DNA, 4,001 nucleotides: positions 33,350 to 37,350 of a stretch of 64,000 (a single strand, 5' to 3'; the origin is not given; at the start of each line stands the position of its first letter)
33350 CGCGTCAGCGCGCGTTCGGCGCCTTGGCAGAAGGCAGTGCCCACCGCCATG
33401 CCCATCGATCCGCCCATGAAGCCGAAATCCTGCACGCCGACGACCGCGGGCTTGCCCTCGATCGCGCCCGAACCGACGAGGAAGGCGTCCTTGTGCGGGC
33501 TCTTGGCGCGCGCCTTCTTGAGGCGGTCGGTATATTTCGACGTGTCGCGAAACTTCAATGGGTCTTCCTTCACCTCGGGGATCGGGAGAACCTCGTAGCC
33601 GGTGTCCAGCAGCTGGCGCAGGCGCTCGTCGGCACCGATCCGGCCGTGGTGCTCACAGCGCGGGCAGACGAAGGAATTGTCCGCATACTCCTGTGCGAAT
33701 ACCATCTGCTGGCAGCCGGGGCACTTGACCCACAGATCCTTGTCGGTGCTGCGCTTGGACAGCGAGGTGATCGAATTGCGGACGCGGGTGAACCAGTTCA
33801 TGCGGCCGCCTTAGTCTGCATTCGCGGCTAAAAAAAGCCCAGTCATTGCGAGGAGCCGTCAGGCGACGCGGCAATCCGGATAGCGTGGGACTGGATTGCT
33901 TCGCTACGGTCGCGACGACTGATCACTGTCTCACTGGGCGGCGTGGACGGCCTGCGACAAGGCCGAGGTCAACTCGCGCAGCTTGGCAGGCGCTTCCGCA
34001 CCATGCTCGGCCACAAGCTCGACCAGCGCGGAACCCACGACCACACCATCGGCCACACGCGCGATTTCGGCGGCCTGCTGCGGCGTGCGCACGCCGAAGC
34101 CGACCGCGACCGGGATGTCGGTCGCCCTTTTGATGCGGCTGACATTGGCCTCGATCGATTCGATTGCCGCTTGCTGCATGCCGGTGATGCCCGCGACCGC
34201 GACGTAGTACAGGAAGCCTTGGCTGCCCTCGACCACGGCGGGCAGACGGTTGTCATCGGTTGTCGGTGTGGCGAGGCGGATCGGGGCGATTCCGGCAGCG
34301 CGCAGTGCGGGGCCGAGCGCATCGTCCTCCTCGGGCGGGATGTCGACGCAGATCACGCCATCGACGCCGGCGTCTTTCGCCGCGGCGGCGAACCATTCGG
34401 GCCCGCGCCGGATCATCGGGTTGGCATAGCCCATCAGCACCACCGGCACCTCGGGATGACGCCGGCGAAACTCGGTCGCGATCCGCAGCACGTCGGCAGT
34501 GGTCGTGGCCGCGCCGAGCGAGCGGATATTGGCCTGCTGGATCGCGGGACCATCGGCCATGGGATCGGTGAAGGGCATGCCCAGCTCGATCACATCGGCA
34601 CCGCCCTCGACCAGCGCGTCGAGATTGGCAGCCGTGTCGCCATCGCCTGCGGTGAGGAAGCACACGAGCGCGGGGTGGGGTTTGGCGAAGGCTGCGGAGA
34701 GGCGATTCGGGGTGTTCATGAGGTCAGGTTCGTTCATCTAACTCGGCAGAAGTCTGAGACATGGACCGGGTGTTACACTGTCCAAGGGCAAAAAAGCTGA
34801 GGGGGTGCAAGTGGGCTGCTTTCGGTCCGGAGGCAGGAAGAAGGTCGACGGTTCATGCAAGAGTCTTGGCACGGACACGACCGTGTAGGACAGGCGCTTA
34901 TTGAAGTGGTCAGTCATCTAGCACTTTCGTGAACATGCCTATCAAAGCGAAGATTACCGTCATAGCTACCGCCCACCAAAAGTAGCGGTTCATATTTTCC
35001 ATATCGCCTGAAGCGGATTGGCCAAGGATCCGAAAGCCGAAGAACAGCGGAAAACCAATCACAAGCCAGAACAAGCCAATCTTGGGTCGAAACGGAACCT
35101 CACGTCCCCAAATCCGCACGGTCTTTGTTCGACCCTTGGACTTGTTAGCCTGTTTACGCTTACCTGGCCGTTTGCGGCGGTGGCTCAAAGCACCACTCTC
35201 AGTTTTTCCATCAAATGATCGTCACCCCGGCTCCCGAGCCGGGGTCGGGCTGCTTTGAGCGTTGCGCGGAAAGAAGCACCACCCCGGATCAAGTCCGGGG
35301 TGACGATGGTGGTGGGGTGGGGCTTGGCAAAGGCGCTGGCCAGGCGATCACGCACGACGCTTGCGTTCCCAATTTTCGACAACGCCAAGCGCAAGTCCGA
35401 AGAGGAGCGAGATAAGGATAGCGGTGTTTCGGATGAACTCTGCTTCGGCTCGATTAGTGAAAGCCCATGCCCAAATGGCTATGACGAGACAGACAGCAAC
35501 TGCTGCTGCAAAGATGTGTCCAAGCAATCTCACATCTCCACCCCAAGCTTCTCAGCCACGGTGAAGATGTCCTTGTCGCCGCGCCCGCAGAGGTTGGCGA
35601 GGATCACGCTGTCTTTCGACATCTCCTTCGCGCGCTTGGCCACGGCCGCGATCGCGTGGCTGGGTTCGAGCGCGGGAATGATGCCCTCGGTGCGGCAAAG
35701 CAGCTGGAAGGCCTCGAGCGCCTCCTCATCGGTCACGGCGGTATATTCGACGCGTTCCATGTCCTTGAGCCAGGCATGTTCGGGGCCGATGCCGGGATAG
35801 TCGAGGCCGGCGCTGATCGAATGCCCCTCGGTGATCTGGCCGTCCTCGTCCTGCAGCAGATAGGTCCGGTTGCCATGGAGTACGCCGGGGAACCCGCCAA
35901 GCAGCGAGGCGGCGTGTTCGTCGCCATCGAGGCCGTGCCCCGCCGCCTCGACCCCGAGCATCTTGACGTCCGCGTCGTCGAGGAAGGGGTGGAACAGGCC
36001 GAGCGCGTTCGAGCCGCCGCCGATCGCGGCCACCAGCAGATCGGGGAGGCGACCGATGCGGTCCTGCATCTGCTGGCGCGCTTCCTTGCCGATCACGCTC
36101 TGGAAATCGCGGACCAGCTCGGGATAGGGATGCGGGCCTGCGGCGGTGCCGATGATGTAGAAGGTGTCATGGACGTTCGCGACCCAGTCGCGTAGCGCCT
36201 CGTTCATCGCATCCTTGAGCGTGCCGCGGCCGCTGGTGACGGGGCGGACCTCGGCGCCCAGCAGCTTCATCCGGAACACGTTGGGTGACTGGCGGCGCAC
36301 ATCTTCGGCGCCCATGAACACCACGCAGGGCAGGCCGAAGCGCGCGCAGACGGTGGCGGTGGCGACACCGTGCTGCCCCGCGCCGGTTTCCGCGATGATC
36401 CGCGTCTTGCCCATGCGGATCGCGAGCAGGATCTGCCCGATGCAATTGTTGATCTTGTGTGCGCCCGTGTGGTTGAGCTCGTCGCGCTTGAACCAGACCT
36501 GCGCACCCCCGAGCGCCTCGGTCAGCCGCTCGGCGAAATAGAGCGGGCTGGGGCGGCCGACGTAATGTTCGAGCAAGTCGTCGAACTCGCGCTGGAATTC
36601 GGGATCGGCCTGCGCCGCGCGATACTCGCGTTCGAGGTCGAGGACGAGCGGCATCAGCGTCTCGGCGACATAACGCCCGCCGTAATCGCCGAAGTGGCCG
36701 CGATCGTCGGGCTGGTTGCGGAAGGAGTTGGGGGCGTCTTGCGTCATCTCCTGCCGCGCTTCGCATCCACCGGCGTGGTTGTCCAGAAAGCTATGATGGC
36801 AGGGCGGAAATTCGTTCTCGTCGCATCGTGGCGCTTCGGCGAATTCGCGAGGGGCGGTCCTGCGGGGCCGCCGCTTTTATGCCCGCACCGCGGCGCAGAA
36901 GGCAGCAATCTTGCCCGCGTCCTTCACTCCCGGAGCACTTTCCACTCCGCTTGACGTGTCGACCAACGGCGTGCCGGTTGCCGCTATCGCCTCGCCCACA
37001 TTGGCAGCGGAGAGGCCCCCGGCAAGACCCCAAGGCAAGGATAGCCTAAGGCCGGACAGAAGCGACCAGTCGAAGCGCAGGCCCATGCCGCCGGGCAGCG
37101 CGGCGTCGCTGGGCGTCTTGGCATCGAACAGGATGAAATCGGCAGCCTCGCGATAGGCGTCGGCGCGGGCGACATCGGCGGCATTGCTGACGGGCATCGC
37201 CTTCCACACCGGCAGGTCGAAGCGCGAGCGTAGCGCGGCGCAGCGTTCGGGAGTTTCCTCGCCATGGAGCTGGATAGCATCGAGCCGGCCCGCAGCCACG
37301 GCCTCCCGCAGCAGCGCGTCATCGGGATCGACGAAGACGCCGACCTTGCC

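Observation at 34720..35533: Cassette-like insertion between trpB and trpA with a fossil second trpA start and a chain of start/stop overlaps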

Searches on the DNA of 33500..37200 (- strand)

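Call 11: search_rna_families(source=window, start=33500, end=37200, threshold=evalue, max_evalue=1)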
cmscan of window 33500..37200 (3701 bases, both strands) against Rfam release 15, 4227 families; matches with E-value up to 1: 1.
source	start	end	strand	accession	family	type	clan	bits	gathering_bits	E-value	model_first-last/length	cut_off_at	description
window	36712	36874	+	RF01867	CC2171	Gene; sRNA;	-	17.8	75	0.95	1-159/159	no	caulobacter sRNA CC2171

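Call 62: search_dna_similar(query=window:34738-35529:-, collection=plasmids, mode=distant, max_rows=10)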
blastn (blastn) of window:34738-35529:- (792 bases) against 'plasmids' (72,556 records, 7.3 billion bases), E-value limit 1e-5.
Records with a match: 15; places in all: 31; records where one place covers at least 80% of the query: 0.
Best place of each record, by identity: 90-95% 1; 80-90% 1; 60-80% 13.
By first word of the organism name: Sphingobium 11; Sphingomonas 2; Novosphingobium 1; Qipengyuania 1.
By predicted mobility (MOB-suite, as given by PLSDB): non-mobilizable 15.
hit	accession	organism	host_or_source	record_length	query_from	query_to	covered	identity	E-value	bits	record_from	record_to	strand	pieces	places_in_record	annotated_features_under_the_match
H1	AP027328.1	Sphingobium sp. TomTYG64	-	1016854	206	311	13%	77.5%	2e-7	65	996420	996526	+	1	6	none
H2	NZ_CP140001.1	Novosphingobium capsulatum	-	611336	224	322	13%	77.5%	8e-7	64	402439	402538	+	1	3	none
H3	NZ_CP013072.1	Sphingobium indicum B90A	sugarcane rhizosphere soil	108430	217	311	12%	75.5%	6e-8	66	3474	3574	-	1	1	none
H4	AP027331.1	Sphingobium sp. TomTYG65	-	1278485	223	310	11%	79.8%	6e-8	66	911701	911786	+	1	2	none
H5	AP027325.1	Sphingobium sp. TomTYG46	-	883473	223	310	11%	79.5%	2e-9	72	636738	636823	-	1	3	none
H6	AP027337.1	Sphingobium sp. TomTYG72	-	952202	223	311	11%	77.8%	1e-5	59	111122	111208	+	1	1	none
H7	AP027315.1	Sphingobium sp. TomMM15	-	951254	223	310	11%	78.0%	2e-7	64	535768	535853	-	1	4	none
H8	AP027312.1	Sphingobium sp. TomMM7A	-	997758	223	310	11%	78.0%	2e-7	64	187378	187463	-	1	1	none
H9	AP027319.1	Sphingobium sp. TomTYG42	-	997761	223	310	11%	78.0%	2e-7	64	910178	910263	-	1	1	none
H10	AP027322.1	Sphingobium sp. TomTYG43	-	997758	223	310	11%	78.0%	2e-7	64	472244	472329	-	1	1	none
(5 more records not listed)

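Call 63: search_dna_similar(query=window:34738-35529:-, collection=phages, mode=distant, max_rows=10)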
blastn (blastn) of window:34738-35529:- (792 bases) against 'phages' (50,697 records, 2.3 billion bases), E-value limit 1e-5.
No match.

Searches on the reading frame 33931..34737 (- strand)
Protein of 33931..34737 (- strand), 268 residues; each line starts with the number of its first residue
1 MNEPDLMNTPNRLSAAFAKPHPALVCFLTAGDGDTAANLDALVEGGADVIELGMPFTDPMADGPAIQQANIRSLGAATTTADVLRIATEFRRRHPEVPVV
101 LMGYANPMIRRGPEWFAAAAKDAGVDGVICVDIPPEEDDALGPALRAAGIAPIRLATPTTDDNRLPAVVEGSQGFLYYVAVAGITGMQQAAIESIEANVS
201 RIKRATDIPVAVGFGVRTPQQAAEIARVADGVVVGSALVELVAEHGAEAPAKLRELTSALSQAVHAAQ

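Call 4: search_protein_families(library=pfam, proteins=[window:33931-34737:-], max_evalue=1)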
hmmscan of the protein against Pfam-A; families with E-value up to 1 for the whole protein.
window:33931-34737:- (268 aa): 5 families
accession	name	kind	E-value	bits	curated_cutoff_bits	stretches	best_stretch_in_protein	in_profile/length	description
PF00290.26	Trp_syntA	-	1.6e-83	280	27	1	17-261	5-252/259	Tryptophan synthase alpha chain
PF00977.27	His_biosynth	-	4.4e-05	23.5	23.6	1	181-240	48-107/228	Histidine biosynthesis protein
PF01884.23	PcrB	-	0.00032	20.7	23.9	1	191-240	164-213/226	PcrB family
PF03437.21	BtpA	-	0.011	15.7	30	1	195-238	188-230/254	BtpA family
PF07071.17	KDGP_aldolase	-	0.073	13.3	26.7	1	180-231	28-79/218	KDGP aldolase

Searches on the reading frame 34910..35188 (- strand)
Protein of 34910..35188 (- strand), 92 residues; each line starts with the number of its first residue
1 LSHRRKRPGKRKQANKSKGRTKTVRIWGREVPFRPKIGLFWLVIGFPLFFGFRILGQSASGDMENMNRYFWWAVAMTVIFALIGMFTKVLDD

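Call 4: search_protein_families(library=pfam, proteins=[window:34910-35188:-], max_evalue=1)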
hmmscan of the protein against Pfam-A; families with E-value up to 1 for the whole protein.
window:34910-35188:- (92 aa): 0 families

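Call 39: find_homologous_proteins(query=window:34910-35188:-, max_evalue=0.01)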
Query window:34910-35188:- (92 aa): 3 proteins with E <= 0.01 among 3 candidates.
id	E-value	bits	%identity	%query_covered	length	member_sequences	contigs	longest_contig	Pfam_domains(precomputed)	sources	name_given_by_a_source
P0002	1.1e-56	206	100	100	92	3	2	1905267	-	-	-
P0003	3.5e-42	160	81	86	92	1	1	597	-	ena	-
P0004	8.3e-28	114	100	59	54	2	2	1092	-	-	-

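Call 87: search_protein_families(library=ncbifam, proteins=[window:34910-35188:-], max_evalue=0.1)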
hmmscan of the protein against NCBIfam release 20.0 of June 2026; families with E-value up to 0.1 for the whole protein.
window:34910-35188:- (92 aa): 0 families

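Call 88: search_protein_families(library=phrogs, proteins=[window:34910-35188:-], max_evalue=0.1)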
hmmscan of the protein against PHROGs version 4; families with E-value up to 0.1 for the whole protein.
window:34910-35188:- (92 aa): 0 families

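Call 89: search_protein_families(library=padloc, proteins=[window:34910-35188:-], max_evalue=0.1)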
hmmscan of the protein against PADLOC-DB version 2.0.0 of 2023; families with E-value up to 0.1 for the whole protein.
window:34910-35188:- (92 aa): 0 families

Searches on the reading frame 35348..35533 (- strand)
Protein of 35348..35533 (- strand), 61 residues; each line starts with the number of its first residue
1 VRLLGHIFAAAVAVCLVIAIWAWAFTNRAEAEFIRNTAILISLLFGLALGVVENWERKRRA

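Call 4: search_protein_families(library=pfam, proteins=[window:35348-35533:-], max_evalue=1)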
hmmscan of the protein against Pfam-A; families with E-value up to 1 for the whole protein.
window:35348-35533:- (61 aa): 2 families
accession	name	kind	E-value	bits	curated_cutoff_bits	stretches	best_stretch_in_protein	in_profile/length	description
PF19942.4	DUF6404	-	0.062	14.1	27.6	1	8-59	54-106/115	Family of unknown function (DUF6404)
PF06645.18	SPC12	-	0.33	11.5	23.6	1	3-35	36-68/71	Microsomal signal peptidase 12 kDa subunit (SPC12)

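Call 38: find_homologous_proteins(query=window:35348-35533:-, max_evalue=0.01)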
Query window:35348-35533:- (61 aa): 1 proteins with E <= 0.01 among 1 candidates.
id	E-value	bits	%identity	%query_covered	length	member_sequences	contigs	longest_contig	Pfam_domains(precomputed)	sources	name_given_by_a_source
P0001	2.5e-29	117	98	97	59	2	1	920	-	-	-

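Call 87: search_protein_families(library=ncbifam, proteins=[window:35348-35533:-], max_evalue=0.1)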
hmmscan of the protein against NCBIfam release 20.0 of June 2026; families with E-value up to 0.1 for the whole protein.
window:35348-35533:- (61 aa): 1 family
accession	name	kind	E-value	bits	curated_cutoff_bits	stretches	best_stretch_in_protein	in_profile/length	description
NF009915.0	PRK13375.1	equivalog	0.037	12.6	413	1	5-50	282-324/425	mannosyltransferase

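Call 88: search_protein_families(library=phrogs, proteins=[window:35348-35533:-], max_evalue=0.1)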
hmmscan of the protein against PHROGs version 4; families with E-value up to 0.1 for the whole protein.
window:35348-35533:- (61 aa): 1 family
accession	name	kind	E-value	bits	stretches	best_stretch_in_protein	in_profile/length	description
phrog_34399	-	unknown function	0.031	15.2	1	2-45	3-48/57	-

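Call 89: search_protein_families(library=padloc, proteins=[window:35348-35533:-], max_evalue=0.1)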
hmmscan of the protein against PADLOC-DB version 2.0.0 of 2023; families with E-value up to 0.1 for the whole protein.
window:35348-35533:- (61 aa): 1 family
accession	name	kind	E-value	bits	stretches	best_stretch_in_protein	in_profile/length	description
PDLC00724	Effector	-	0.0088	13.3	1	11-61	166-215/287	4TM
